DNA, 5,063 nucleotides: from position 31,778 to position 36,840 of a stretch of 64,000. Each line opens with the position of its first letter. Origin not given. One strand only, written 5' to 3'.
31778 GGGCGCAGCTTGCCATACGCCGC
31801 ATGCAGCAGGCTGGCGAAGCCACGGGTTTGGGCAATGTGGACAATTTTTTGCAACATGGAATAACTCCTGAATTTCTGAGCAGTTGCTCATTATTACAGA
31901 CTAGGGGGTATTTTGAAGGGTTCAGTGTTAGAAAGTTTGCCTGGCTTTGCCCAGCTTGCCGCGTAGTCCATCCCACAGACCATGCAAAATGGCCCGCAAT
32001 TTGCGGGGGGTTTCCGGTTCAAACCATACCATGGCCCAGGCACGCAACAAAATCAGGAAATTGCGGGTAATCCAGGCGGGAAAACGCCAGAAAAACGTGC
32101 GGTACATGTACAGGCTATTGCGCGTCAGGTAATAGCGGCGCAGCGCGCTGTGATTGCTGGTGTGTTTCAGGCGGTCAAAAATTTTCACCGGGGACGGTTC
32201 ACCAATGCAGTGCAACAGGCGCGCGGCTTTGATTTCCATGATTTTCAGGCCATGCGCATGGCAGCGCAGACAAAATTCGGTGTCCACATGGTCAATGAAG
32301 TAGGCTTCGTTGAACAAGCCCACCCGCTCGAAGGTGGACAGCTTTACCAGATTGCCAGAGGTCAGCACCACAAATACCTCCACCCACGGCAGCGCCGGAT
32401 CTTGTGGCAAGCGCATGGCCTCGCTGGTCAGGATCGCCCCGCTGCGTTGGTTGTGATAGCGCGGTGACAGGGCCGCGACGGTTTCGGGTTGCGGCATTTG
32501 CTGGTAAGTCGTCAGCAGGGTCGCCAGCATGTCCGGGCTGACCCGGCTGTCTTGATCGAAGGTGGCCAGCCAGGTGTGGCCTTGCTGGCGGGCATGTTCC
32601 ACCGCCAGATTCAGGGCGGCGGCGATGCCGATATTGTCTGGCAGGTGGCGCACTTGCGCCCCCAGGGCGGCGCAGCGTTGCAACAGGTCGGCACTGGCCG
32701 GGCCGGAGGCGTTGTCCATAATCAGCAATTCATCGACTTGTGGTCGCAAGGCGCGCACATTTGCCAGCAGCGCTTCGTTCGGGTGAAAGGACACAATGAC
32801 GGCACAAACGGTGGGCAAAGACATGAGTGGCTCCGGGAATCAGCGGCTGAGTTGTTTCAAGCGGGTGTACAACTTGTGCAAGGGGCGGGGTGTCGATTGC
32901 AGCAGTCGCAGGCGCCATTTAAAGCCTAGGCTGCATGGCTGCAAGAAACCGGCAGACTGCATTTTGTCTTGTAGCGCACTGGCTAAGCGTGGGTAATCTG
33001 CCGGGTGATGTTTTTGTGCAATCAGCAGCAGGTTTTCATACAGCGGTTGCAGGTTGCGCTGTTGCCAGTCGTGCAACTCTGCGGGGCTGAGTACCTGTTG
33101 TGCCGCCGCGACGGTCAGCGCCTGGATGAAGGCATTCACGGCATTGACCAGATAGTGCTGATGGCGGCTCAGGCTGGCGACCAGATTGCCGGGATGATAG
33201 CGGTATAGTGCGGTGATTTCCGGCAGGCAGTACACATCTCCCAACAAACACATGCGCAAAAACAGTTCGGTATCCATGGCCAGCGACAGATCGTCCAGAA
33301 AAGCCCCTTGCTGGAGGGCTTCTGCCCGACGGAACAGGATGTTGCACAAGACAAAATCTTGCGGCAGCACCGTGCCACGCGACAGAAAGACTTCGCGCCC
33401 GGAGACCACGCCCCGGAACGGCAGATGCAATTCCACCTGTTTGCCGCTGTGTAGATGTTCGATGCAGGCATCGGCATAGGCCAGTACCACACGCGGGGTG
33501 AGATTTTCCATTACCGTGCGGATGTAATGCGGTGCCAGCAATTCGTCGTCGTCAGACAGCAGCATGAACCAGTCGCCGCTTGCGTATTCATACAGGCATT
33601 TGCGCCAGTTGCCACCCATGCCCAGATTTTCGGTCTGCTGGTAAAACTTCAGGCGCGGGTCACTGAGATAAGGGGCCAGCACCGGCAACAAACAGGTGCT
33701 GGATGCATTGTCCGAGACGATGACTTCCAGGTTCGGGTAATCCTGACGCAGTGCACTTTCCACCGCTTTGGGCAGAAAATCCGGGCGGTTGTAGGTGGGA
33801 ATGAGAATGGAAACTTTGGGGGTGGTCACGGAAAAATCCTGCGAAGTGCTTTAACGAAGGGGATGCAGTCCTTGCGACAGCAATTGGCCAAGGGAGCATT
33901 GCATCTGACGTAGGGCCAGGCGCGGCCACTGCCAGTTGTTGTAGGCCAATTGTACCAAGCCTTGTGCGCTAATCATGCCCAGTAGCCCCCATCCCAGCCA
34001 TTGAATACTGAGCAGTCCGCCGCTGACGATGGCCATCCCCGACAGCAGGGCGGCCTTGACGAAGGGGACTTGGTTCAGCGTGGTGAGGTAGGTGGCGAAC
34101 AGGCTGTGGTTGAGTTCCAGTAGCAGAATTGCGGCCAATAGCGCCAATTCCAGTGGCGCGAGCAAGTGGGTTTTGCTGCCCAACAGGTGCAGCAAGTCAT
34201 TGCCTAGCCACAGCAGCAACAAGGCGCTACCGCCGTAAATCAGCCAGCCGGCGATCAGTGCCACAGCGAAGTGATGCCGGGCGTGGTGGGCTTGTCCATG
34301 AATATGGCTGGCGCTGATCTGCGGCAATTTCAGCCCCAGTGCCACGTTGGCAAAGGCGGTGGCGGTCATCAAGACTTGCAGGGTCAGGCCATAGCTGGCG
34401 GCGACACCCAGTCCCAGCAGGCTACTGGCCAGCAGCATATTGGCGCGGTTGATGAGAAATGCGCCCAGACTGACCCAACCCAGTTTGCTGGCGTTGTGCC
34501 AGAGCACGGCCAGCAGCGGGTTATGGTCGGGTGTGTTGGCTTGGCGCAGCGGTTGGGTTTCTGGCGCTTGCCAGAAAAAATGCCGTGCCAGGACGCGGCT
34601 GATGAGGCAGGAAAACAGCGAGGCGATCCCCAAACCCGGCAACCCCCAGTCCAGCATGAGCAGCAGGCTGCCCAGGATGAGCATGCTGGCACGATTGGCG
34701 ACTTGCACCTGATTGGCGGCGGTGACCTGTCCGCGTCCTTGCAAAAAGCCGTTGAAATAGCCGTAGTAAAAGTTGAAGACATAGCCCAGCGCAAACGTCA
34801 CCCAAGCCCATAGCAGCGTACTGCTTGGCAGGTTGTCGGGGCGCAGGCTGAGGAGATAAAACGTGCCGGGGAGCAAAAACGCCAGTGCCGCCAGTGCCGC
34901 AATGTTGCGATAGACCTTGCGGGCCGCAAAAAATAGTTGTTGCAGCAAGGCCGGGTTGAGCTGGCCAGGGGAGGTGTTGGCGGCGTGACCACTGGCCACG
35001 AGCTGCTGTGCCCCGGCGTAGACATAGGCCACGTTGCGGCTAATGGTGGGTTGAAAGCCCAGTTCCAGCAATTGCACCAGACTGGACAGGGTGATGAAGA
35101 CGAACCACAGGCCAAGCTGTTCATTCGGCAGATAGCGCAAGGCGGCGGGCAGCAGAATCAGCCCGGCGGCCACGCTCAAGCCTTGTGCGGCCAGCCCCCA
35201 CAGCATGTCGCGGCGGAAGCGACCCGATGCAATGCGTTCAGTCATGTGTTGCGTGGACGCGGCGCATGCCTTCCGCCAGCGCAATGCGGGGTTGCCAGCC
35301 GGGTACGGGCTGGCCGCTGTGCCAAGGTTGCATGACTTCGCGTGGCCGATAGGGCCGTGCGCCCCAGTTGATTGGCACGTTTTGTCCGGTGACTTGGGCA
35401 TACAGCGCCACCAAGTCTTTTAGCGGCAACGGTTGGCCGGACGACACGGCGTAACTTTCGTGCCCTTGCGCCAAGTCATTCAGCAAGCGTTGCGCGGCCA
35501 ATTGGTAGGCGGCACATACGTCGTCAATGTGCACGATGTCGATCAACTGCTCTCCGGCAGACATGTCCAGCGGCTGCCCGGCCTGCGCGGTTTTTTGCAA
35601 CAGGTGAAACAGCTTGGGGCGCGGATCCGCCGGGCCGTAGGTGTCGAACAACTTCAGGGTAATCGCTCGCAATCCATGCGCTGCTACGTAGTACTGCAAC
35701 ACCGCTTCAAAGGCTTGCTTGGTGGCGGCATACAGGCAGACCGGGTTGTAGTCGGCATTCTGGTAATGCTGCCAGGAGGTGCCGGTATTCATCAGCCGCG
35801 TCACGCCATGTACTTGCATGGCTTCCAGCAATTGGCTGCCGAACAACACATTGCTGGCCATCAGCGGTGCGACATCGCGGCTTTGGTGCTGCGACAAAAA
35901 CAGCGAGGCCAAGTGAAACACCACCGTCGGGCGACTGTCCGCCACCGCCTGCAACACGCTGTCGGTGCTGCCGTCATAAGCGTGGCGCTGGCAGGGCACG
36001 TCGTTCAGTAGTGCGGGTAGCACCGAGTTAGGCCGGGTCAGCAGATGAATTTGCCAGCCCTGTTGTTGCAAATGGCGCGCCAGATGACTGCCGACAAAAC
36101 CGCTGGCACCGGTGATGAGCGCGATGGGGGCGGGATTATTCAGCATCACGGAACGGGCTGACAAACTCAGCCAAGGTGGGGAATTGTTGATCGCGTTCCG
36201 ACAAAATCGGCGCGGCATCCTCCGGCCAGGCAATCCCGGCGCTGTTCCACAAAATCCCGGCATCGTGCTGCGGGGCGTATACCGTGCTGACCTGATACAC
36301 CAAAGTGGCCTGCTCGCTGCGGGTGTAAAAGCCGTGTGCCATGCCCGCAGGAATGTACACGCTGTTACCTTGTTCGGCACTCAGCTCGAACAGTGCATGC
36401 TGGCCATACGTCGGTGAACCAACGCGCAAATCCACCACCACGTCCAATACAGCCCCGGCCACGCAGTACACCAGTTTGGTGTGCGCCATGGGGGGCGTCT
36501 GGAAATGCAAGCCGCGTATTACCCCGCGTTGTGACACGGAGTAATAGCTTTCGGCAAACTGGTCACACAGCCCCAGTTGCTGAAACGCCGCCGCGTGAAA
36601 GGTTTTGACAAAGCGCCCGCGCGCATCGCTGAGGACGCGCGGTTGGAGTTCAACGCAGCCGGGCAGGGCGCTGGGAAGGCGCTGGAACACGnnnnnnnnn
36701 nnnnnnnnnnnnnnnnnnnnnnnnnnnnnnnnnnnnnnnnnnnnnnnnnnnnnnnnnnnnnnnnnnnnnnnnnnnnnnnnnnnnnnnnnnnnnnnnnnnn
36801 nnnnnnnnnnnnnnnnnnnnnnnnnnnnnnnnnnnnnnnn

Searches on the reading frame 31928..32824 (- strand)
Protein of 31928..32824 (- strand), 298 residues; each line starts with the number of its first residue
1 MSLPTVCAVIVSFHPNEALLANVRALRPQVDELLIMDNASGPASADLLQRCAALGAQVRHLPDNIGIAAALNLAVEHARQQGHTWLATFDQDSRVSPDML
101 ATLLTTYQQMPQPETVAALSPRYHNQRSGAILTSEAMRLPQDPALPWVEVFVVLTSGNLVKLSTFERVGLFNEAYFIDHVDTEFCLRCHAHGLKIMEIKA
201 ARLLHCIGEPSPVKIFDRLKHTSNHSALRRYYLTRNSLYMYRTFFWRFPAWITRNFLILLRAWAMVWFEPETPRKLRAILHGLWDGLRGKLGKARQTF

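Call 30: search_protein_families(library=pfam, proteins=[window:31928-32824:-])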
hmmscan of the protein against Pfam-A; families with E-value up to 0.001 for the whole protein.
window:31928-32824:- (298 aa): 3 families
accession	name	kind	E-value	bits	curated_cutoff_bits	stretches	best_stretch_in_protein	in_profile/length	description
PF00535.33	Glycos_transf_2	-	1.8e-12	48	23.3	1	9-109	3-105/168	Glycosyl transferase family 2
PF13632.12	Glyco_trans_2_3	-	2e-05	24.9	27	1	85-264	1-184/198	Glycosyl transferase family group 2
PF10111.15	Glyco_tranf_2_2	-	0.00034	20.6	27.3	1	31-187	30-198/276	Glycosyltransferase like family 2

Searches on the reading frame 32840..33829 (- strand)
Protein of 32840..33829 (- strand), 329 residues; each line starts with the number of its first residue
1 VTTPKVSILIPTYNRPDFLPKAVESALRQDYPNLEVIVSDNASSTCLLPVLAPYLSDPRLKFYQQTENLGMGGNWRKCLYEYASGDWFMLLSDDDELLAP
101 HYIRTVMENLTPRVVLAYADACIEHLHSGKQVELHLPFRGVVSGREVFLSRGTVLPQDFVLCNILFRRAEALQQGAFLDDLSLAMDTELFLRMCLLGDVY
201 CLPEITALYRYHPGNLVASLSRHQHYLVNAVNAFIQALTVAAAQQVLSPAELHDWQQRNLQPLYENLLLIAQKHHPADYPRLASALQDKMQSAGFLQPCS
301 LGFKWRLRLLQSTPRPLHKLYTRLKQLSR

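Call 30: search_protein_families(library=pfam, proteins=[window:32840-33829:-])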
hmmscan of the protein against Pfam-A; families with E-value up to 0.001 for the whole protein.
window:32840-33829:- (329 aa): 3 families
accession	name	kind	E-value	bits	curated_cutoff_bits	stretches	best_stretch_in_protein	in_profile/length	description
PF00535.33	Glycos_transf_2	-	1.4e-20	74.3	23.3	1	7-111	1-104/168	Glycosyl transferase family 2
PF13641.12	Glyco_tranf_2_3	-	1.3e-11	45.4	27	1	4-114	1-116/230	Glycosyltransferase like family 2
PF13632.12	Glyco_trans_2_3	-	0.00096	19.4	27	0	144-236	59-148/198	Glycosyl transferase family group 2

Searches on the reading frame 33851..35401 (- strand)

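Call 30: search_protein_families(library=pfam, proteins=[window:33851-35401:-])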
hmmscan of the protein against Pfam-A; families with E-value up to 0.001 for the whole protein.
window:33851-35401:- (516 aa): 0 families

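Call 77: search_protein_families(library=padloc, proteins=[window:33851-35401:-], max_evalue=0.01)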
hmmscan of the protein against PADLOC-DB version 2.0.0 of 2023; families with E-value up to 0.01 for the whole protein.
window:33851-35401:- (516 aa): 0 families

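Call 80: search_protein_families(library=ncbifam, proteins=[window:33851-35401:-], max_evalue=0.01)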
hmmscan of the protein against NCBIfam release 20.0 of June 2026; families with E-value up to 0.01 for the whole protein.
window:33851-35401:- (516 aa): 1 family
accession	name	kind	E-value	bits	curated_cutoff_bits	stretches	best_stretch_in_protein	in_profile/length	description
NF041503.1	WZX_like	subfamily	6.6e-137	457.1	300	1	68-497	1-428/429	O-unit flippase-like protein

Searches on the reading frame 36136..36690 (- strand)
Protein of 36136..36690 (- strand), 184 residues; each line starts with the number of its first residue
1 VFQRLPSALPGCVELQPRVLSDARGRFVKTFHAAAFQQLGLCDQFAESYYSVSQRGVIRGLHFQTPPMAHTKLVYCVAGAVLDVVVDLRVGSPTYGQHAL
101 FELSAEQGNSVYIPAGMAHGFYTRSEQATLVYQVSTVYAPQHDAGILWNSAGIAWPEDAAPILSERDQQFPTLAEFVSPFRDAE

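Call 30: search_protein_families(library=pfam, proteins=[window:36136-36690:-])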
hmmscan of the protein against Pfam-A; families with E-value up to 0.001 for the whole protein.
window:36136-36690:- (184 aa): 1 family
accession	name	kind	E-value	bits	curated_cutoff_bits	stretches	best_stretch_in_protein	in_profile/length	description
PF00908.23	dTDP_sugar_isom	-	5e-60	202.5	27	1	8-175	3-168/168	dTDP-4-dehydrorhamnose 3,5-epimerase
